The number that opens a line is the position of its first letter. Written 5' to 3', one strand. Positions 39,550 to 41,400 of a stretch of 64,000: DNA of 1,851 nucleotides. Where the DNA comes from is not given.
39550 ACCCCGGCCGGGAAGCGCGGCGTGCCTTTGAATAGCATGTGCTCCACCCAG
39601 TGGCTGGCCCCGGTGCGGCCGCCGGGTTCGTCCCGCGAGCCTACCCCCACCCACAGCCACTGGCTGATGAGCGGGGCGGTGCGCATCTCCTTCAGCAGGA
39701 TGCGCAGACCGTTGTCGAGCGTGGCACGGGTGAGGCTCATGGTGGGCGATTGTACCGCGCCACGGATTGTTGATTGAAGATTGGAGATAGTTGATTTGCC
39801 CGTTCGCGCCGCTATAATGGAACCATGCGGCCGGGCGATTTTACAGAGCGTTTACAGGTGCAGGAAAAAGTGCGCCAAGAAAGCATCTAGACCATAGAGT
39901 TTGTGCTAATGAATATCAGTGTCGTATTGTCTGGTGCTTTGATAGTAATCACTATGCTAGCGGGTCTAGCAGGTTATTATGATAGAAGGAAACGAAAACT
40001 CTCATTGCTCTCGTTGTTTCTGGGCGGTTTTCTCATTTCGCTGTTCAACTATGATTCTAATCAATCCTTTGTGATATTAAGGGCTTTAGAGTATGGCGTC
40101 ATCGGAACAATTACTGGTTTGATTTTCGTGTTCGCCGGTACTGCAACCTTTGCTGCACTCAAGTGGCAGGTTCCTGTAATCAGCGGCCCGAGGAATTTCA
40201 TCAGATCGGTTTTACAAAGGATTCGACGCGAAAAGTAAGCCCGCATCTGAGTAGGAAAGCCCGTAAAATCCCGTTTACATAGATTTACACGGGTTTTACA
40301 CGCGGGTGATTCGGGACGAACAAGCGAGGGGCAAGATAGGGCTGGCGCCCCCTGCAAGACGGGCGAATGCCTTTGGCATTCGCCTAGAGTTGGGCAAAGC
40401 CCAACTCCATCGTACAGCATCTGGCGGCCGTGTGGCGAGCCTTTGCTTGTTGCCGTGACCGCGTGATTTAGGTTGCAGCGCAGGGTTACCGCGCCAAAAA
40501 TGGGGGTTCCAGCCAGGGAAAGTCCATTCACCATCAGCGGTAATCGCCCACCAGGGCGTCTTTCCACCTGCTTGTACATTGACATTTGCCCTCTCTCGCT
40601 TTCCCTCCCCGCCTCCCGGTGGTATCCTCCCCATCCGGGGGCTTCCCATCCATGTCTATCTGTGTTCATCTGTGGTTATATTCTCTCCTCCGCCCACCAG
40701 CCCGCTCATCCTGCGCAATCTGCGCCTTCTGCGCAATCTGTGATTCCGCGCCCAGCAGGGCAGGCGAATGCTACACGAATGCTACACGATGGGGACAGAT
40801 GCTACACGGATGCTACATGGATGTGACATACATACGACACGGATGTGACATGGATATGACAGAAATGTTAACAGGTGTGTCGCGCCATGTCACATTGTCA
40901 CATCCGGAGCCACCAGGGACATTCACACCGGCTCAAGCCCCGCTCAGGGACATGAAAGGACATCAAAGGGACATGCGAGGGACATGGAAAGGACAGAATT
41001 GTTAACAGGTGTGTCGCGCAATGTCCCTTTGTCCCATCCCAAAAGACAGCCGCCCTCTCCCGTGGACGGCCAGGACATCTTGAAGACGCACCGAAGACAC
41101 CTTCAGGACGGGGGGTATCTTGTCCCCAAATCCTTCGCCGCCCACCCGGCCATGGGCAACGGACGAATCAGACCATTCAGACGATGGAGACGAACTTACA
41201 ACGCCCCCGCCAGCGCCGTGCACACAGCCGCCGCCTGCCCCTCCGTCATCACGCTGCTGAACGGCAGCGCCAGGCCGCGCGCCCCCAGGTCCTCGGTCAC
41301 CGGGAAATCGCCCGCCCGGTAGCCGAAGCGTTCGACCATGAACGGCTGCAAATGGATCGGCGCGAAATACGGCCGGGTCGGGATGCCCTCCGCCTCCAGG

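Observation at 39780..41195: AT-richer, almost gene-free island between the M16 peptidase operon and the DegT gene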

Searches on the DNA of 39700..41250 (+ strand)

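Call 32: search_rna_families(source=window, start=39700, end=41250, threshold=evalue, max_evalue=10, show_alignments=3)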
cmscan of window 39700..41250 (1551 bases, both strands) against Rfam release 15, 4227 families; matches with E-value up to 10: 1.
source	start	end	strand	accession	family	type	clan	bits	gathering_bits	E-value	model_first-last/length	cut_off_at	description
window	40955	41040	-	RF03824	MIR5285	Gene; miRNA;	-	16.3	88.5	4.9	1-63/63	no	MIR5285 microRNA precursor family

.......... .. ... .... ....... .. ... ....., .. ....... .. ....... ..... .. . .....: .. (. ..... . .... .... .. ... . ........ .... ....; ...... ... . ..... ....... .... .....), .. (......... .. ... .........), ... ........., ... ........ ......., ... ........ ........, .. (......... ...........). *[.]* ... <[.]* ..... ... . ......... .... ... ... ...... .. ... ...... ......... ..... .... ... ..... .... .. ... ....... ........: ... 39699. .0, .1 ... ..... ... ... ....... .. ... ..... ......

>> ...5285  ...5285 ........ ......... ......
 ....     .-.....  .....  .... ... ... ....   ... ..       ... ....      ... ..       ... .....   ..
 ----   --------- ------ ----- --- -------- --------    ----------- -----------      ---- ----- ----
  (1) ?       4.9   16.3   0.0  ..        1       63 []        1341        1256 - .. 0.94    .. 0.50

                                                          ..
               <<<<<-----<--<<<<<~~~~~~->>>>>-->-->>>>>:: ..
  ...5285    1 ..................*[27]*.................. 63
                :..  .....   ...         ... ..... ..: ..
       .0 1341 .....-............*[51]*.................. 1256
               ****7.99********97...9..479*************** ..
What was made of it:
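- On Known ncRNA family (Rfam 15): At E<=10 only a 16-bit MIR5285 match, against a gathering score of 88.5 (call 32).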

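Call 52: search_dna_similar(query=window:39741-41195:+, collection=plasmids, mode=distant, max_evalue=0.01)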
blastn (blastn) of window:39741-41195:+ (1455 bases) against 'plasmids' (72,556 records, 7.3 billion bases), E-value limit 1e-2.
No match.
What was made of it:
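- Tried and rejected: Similarity to plasmids and phages. blastn of the island against plasmids found nothing (call 52).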

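Call 53: search_dna_similar(query=window:39741-41195:+, collection=phages, mode=distant, max_evalue=0.01)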
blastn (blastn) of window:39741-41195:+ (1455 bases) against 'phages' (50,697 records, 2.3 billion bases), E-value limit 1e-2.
Records with a match: 7; places in all: 7; records where one place covers at least 80% of the query: 0.
Best place of each record, by identity: 80-90% 7.
By first word of the organism name: Mycobacterium 7.
By host as written in the record: Mycobacterium smegmatis mc#155 4; Mycolicibacterium smegmatis MC2 155 2; Mycobacterium smegmatis mc2 155 1.
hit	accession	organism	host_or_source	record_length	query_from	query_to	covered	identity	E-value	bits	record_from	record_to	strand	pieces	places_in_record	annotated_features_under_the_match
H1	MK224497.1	Mycobacterium phage Henu3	Mycolicibacterium smegmatis MC2 155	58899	1206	1250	3%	87.0%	2e-4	54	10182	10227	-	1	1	hypothetical protein | DNA primase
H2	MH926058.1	Mycobacterium phage Reptar3000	Mycobacterium smegmatis mc2 155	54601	1206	1250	3%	87.0%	2e-4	54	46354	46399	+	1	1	71: DNA primase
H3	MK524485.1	Mycobacterium phage MissDaisy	Mycobacterium smegmatis mc#155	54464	1206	1250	3%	87.0%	2e-4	54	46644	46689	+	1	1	71: DNA primase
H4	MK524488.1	Mycobacterium phage Patt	Mycobacterium smegmatis mc#155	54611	1206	1250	3%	87.0%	2e-4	54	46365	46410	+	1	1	70: DNA primase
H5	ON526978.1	Mycobacterium phage Ruthiejr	Mycobacterium smegmatis mc#155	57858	1206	1250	3%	87.0%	2e-4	54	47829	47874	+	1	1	75: DNA primase/polymerase/helicase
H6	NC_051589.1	Mycobacterium phage Henu3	Mycolicibacterium smegmatis MC2 155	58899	1206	1250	3%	87.0%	2e-4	54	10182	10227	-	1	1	hypothetical protein | DNA polymerase/primase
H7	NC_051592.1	Mycobacterium phage Patt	Mycobacterium smegmatis mc#155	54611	1206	1250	3%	87.0%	2e-4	54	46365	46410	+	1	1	70: DNA polymerase/primase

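Call 54: get_annotated_region(hit=H2, flank=2500)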
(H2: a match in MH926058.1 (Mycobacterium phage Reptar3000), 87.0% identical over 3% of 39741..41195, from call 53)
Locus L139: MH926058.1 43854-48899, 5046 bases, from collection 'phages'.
description: Mycobacterium phage Reptar3000, complete genome.
organism: Mycobacterium phage Reptar3000 (NCBI taxid 2341078)
taxonomy: Viruses; Duplodnaviria; Heunggongvirae; Uroviricota; Caudoviricetes; Weiservirinae; Fionnbharthvirus
host: Mycobacterium smegmatis mc2 155; source: garden soil; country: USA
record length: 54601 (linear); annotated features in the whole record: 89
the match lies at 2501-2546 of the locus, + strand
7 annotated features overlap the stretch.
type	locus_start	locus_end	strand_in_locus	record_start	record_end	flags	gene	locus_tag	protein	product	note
CDS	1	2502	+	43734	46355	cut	71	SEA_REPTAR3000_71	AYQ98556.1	DNA primase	-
CDS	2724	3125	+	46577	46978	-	72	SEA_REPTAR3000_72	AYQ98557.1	hypothetical protein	-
CDS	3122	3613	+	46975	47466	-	73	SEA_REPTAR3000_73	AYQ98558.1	HNH endonuclease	-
CDS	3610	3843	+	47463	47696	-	74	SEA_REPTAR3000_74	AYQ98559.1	hypothetical protein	-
CDS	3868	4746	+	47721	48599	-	75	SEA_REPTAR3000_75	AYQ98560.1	hypothetical protein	-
CDS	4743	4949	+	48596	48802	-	76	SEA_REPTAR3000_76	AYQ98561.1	hypothetical protein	-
CDS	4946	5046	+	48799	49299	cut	77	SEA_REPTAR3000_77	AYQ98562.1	hypothetical protein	-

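Call 89: build_rna_model(alignment_id=A2, structure=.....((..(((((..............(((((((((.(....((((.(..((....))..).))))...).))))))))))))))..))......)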
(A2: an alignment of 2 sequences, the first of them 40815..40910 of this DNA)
Model R1 built from alignment A2 (2 sequences, 96 columns); structure: as given.
model positions 96; base pairs 24; branch points 0; effective number of sequences 1.05; information 0.595 bits per position. Calibrated on 0.2 Mb of random sequence (short: E-values are rough).
structure used (alignment columns):
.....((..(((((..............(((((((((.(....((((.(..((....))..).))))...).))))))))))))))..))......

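Call 90: search_with_rna_model(model_id=R1, sources=[window, L001, L002, L003, L004, L140, L141, L139, L059, L060, L061, L062, L063, L064, L065, L066], max_evalue=10)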
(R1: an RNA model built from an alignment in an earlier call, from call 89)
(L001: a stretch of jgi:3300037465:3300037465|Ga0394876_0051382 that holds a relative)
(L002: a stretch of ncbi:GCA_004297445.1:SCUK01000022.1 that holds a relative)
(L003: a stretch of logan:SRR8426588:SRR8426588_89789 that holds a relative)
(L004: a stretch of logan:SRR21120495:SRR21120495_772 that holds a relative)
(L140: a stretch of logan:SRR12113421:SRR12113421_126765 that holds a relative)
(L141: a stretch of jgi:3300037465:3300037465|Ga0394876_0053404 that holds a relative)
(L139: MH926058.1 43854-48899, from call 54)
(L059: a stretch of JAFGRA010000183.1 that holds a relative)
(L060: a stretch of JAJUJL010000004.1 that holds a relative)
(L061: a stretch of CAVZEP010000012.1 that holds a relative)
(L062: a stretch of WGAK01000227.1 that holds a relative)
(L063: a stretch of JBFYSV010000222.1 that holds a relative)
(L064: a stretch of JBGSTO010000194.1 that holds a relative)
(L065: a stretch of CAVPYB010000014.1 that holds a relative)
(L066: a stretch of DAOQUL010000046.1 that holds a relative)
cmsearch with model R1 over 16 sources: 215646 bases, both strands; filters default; matches with E-value up to 10: 4.
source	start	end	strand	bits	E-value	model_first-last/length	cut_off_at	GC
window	40949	41044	+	113.3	3.2e-31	1-96/96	no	0.48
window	40815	40910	+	111.5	1.1e-30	1-96/96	no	0.47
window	40836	40909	-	20.6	0.0062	1-96/96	no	0.49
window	40978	41028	-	15.6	0.19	30-80/96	no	0.49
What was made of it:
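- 40946..41039 (+): Module B: 5 tandem units (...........), the same core, and two inverted units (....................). A covariance model finds only these two copies in 216 kb of window and relatives (call 90).
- No other module copy is found in 216 kb searched (call 90).
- Tried and rejected: A model built from modules A and B found no further copy in the window or in 15 related loci (calls 89, 90).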

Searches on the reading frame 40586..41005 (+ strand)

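Call 11: search_protein_families(library=pfam, proteins=[window:40586-41005:+], max_evalue=0.01)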
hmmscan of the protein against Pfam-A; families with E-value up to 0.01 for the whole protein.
window:40586-41005:+ (139 aa): 0 families

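Call 35: search_protein_families(library=phrogs, proteins=[window:40586-41005:+], max_evalue=0.1)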
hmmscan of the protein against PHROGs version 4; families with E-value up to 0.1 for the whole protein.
window:40586-41005:+ (139 aa): 1 family
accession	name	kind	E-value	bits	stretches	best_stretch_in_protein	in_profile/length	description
phrog_31663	-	unknown function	0.073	14.2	1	18-63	32-75/109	-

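Call 36: search_protein_families(library=padloc, proteins=[window:40586-41005:+], max_evalue=0.1)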
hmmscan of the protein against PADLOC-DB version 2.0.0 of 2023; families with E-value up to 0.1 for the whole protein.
window:40586-41005:+ (139 aa): 0 families
